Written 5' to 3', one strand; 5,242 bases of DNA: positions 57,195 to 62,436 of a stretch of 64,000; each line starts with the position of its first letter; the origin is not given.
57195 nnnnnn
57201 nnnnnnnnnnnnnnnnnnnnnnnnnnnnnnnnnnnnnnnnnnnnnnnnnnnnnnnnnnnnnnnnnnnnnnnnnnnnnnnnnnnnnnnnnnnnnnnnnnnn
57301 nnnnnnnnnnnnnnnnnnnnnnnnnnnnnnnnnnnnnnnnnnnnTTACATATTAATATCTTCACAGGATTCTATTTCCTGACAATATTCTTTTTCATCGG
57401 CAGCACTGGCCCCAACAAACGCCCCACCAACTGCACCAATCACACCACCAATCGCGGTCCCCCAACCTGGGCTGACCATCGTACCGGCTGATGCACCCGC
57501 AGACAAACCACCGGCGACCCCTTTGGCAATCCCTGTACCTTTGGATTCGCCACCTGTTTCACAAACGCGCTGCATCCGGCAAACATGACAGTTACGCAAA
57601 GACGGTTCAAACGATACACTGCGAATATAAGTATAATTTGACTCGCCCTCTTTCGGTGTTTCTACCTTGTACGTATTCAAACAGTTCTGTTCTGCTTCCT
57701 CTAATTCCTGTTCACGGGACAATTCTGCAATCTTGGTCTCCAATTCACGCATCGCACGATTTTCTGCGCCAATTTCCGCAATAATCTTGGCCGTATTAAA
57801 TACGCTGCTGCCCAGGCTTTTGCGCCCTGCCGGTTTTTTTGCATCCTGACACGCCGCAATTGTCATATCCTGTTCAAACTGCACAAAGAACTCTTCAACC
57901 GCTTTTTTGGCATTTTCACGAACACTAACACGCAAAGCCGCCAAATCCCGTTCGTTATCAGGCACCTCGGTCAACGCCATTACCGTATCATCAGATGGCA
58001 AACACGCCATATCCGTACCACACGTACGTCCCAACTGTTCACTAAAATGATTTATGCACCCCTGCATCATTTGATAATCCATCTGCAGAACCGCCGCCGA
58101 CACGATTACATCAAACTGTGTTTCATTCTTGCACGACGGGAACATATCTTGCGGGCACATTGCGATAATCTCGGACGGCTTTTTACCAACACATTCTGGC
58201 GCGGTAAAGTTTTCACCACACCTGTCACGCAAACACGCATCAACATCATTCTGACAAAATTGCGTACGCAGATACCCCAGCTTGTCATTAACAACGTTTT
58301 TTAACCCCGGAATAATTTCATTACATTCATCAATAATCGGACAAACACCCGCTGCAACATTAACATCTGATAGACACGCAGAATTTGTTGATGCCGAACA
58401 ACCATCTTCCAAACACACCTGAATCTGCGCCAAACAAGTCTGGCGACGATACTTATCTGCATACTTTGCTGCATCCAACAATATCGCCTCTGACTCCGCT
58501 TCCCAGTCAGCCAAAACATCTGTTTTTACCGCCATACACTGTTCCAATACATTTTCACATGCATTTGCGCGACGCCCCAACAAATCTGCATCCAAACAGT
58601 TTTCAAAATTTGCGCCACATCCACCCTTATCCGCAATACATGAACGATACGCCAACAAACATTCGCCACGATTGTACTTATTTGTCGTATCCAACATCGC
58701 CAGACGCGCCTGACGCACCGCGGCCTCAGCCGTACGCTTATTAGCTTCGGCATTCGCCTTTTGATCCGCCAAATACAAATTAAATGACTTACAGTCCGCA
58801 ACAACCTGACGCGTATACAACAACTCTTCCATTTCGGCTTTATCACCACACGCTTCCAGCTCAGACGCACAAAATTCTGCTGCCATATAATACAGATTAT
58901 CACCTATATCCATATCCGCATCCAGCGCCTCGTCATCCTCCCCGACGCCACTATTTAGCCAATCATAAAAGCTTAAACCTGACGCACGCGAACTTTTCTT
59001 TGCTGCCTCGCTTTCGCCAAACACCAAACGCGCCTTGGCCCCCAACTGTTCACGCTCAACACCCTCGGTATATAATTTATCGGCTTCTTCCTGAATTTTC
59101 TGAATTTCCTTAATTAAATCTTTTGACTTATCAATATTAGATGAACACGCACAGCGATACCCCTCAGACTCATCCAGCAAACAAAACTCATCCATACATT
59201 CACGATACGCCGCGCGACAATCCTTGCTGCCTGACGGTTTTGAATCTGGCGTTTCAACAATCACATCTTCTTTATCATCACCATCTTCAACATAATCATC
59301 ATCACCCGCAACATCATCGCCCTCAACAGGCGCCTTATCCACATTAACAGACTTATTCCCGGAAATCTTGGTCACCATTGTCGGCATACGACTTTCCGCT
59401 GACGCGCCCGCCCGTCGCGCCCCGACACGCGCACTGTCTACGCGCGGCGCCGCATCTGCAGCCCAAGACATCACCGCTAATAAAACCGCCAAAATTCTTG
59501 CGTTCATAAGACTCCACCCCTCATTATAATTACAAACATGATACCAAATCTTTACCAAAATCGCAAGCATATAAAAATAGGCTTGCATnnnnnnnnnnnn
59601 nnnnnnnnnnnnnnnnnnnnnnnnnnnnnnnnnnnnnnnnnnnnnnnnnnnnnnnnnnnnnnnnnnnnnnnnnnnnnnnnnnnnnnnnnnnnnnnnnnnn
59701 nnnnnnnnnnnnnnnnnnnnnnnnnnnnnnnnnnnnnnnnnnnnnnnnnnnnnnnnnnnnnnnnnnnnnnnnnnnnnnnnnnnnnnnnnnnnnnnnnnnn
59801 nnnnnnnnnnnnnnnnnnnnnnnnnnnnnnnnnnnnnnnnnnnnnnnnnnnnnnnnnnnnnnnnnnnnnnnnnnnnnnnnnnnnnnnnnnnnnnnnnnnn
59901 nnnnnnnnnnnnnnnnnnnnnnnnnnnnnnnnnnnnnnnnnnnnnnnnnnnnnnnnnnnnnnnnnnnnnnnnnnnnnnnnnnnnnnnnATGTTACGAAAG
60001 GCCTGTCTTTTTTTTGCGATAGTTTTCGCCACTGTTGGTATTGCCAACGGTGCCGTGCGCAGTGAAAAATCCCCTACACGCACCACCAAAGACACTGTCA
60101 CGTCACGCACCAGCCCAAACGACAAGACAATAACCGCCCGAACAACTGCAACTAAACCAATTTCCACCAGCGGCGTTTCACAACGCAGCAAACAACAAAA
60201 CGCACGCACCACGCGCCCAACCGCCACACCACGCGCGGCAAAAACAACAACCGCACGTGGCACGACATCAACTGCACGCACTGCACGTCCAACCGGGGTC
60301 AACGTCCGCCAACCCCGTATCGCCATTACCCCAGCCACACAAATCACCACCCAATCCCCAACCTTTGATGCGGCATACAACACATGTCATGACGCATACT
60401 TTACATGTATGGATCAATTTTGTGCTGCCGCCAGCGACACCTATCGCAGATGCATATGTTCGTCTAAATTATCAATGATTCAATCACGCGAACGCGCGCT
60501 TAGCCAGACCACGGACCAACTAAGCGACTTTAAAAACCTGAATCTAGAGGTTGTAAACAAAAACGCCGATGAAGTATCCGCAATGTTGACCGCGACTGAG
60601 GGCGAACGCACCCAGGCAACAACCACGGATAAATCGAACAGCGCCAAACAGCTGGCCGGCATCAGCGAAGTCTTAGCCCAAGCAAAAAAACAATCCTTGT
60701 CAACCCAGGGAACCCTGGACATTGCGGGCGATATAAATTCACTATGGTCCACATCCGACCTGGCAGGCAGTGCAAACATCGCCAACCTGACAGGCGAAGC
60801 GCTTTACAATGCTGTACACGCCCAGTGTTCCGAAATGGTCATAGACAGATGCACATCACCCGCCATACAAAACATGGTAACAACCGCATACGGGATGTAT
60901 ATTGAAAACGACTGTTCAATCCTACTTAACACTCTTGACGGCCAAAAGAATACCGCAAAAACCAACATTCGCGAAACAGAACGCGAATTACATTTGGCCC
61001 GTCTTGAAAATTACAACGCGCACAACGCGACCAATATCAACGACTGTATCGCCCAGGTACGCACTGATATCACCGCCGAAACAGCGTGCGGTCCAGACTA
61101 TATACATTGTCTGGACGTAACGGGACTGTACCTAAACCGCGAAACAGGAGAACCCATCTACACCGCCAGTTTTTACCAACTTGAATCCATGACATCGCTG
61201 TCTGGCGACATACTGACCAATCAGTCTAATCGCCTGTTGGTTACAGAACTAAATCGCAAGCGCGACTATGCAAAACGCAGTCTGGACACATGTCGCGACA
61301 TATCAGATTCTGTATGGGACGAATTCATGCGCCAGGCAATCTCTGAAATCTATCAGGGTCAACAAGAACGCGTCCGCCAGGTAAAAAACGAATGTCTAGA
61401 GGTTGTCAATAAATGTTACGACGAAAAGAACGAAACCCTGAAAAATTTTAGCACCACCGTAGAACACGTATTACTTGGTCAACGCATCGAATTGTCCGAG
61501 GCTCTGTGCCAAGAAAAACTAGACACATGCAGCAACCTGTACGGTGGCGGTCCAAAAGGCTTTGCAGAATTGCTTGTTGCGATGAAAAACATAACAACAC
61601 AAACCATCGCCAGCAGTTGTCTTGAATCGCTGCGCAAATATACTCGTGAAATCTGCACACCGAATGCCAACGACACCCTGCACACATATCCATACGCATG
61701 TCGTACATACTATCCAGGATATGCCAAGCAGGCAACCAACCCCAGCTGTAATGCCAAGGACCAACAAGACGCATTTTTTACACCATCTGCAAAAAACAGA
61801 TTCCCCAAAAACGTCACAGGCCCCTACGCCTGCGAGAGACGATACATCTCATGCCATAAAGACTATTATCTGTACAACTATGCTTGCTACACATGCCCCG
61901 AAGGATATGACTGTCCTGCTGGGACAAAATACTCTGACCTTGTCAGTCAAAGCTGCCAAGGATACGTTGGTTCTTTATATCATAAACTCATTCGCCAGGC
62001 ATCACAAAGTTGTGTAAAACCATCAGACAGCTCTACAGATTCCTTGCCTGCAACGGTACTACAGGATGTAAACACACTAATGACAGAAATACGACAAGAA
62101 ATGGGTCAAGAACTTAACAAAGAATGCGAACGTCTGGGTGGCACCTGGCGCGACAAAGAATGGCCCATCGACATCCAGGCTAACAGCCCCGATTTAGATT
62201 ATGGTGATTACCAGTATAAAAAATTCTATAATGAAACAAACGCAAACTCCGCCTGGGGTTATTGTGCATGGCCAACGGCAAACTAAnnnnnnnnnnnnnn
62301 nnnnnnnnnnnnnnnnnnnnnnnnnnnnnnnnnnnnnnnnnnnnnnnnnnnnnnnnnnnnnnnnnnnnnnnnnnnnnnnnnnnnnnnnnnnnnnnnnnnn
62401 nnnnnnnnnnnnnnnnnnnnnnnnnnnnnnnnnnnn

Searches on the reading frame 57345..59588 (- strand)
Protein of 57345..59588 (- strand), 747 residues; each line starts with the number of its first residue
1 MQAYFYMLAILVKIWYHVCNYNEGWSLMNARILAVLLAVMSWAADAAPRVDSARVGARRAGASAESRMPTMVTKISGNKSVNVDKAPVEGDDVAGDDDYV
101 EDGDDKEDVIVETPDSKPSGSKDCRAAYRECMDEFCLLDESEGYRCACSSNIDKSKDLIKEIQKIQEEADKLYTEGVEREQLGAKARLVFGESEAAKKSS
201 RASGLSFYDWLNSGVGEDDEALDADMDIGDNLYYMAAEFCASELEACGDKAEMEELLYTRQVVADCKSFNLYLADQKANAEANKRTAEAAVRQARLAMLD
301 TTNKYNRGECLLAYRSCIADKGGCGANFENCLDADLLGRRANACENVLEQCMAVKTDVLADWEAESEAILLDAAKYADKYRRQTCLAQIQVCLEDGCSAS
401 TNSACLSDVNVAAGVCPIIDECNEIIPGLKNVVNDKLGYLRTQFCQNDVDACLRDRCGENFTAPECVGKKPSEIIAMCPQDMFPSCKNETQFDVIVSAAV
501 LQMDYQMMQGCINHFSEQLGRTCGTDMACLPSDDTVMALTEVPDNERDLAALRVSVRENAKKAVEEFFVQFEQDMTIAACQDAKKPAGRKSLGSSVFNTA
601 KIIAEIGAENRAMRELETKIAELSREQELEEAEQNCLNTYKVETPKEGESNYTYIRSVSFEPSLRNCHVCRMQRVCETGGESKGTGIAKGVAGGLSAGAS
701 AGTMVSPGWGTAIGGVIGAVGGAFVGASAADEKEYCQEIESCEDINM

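Call 3: search_protein_families(library=pfam, proteins=[window:57345-59588:-], max_evalue=1)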
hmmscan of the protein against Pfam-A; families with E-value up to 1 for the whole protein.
window:57345-59588:- (747 aa): 5 families
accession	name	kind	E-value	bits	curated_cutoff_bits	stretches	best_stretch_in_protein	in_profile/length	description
PF13488.11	Gly-zipper_Omp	-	0.0015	18.8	25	1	690-732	2-44/46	Glycine zipper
PF24999.1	LAMB4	-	0.0025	18.1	27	1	152-173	31-52/66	Laminin subunit beta-4-like domain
PF15387.11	DUF4611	-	0.054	14.1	32.1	0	146-193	19-63/96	Domain of unknown function (DUF4611)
PF10439.15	Bacteriocin_IIc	-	0.15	12.6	27.1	1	679-725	17-59/59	Bacteriocin class II with double-glycine leader peptide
PF13441.11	Gly-zipper_YMGG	-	0.55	10.4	28.9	1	688-727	4-44/45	YMGG-like Gly-zipper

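Call 4: search_protein_families(library=ncbifam, proteins=[window:57345-59588:-], max_evalue=1)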
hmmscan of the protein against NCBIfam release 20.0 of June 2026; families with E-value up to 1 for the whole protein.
window:57345-59588:- (747 aa): 3 families
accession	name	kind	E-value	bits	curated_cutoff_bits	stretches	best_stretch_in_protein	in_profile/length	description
NF053611.1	YiaD_Gzip_OmpA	equivalog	0.026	14.2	175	1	674-733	11-75/206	YiaD family glycine zipper/OmpA-like lipoprotein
NF006137.0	PRK08286.1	equivalog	0.059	13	294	1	493-562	68-134/214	cobalt-precorrin-8 methylmutase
NF041795.1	Brz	equivalog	0.082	13.3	100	1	522-572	10-59/60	transcriptional regulator Brz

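Call 77: search_protein_families(library=phrogs, proteins=[window:57345-59507:-], max_evalue=0.01)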
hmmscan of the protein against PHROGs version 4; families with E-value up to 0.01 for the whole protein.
window:57345-59507:- (720 aa): 1 family
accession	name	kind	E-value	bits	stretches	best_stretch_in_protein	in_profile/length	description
phrog_18476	-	unknown function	0.0039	18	0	635-705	48-112/209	-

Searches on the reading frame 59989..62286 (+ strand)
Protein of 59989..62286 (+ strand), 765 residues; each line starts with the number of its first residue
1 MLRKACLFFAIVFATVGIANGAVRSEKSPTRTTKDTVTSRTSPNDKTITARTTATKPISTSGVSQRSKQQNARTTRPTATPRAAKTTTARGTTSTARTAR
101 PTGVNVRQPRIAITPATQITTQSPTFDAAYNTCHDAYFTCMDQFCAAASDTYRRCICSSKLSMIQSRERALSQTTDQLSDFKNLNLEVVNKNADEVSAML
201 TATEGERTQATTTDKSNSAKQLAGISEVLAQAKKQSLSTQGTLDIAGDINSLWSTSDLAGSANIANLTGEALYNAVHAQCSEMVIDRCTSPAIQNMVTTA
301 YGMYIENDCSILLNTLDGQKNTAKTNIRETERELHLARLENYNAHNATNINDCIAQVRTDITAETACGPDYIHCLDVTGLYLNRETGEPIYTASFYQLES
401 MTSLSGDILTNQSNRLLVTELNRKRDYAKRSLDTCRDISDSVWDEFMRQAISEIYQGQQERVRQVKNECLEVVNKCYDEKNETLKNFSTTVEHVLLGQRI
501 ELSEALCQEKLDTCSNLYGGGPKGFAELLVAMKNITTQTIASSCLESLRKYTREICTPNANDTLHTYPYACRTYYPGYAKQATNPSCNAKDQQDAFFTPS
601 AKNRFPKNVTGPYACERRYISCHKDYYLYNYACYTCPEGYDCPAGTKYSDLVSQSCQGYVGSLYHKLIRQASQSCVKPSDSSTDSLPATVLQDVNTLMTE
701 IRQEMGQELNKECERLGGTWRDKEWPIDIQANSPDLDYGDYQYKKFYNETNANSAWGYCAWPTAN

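Call 3: search_protein_families(library=pfam, proteins=[window:59989-62286:+], max_evalue=1)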
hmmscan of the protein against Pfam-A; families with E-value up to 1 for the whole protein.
window:59989-62286:+ (765 aa): 3 families
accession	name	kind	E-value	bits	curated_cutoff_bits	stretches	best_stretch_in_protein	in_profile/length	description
PF24722.1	DUF7674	-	0.022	15.3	27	1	442-489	29-72/111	Domain of unknown function (DUF7674)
PF05837.17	CENP-H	-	0.24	11.7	29.9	1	165-243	99-177/202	Centromere protein H (CENP-H)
PF01484.22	Col_cuticle_N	-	0.27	11.8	23.5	0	418-445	22-49/50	Nematode cuticle collagen N-terminal domain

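Call 4: search_protein_families(library=ncbifam, proteins=[window:59989-62286:+], max_evalue=1)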
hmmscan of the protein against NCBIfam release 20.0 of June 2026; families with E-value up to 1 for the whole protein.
window:59989-62286:+ (765 aa): 0 families

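Call 10: find_homologous_proteins(query=window:59989-62286:+)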
Query window:59989-62286:+ (765 aa): 1186 proteins with E <= 0.001 among 8000 candidates; the best 120 are listed.
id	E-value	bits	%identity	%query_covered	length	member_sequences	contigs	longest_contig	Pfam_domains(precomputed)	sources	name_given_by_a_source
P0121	0.0e+0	1382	100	79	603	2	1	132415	-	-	-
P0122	0.0e+0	1053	63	99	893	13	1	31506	-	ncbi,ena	-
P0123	0.0e+0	1047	63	99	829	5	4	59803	-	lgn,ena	-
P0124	0.0e+0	1040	63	99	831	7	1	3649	-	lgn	-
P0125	0.0e+0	1031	63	100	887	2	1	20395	-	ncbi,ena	-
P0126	0.0e+0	1030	62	99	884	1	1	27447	-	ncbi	-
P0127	0.0e+0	1021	62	99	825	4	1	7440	-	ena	-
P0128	1.6e-296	1003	61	99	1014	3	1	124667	-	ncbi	-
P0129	3.6e-296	1002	61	99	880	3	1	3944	-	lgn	-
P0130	2.3e-293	993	61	99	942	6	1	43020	-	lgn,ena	-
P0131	8.0e-293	991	61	99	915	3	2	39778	-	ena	-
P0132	2.3e-292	990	61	99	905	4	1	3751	-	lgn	-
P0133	5.0e-292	989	61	99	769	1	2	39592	-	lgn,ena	-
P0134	1.6e-287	974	60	99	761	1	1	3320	-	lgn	-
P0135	8.9e-287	971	60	99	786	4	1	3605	-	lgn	-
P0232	9.0e-242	822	52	99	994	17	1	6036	-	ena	-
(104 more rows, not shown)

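Call 70: search_protein_families(library=pfam, proteins=[P0128, P0232], max_evalue=0.01)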
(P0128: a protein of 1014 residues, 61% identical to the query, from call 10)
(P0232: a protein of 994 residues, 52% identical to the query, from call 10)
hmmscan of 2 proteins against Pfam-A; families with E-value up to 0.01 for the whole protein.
P0128 (1014 aa): 0 families

P0232 (994 aa): 0 families

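Call 77: search_protein_families(library=phrogs, proteins=[window:59989-62286:+], max_evalue=0.01)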
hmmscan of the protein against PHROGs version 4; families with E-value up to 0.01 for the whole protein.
window:59989-62286:+ (765 aa): 0 families
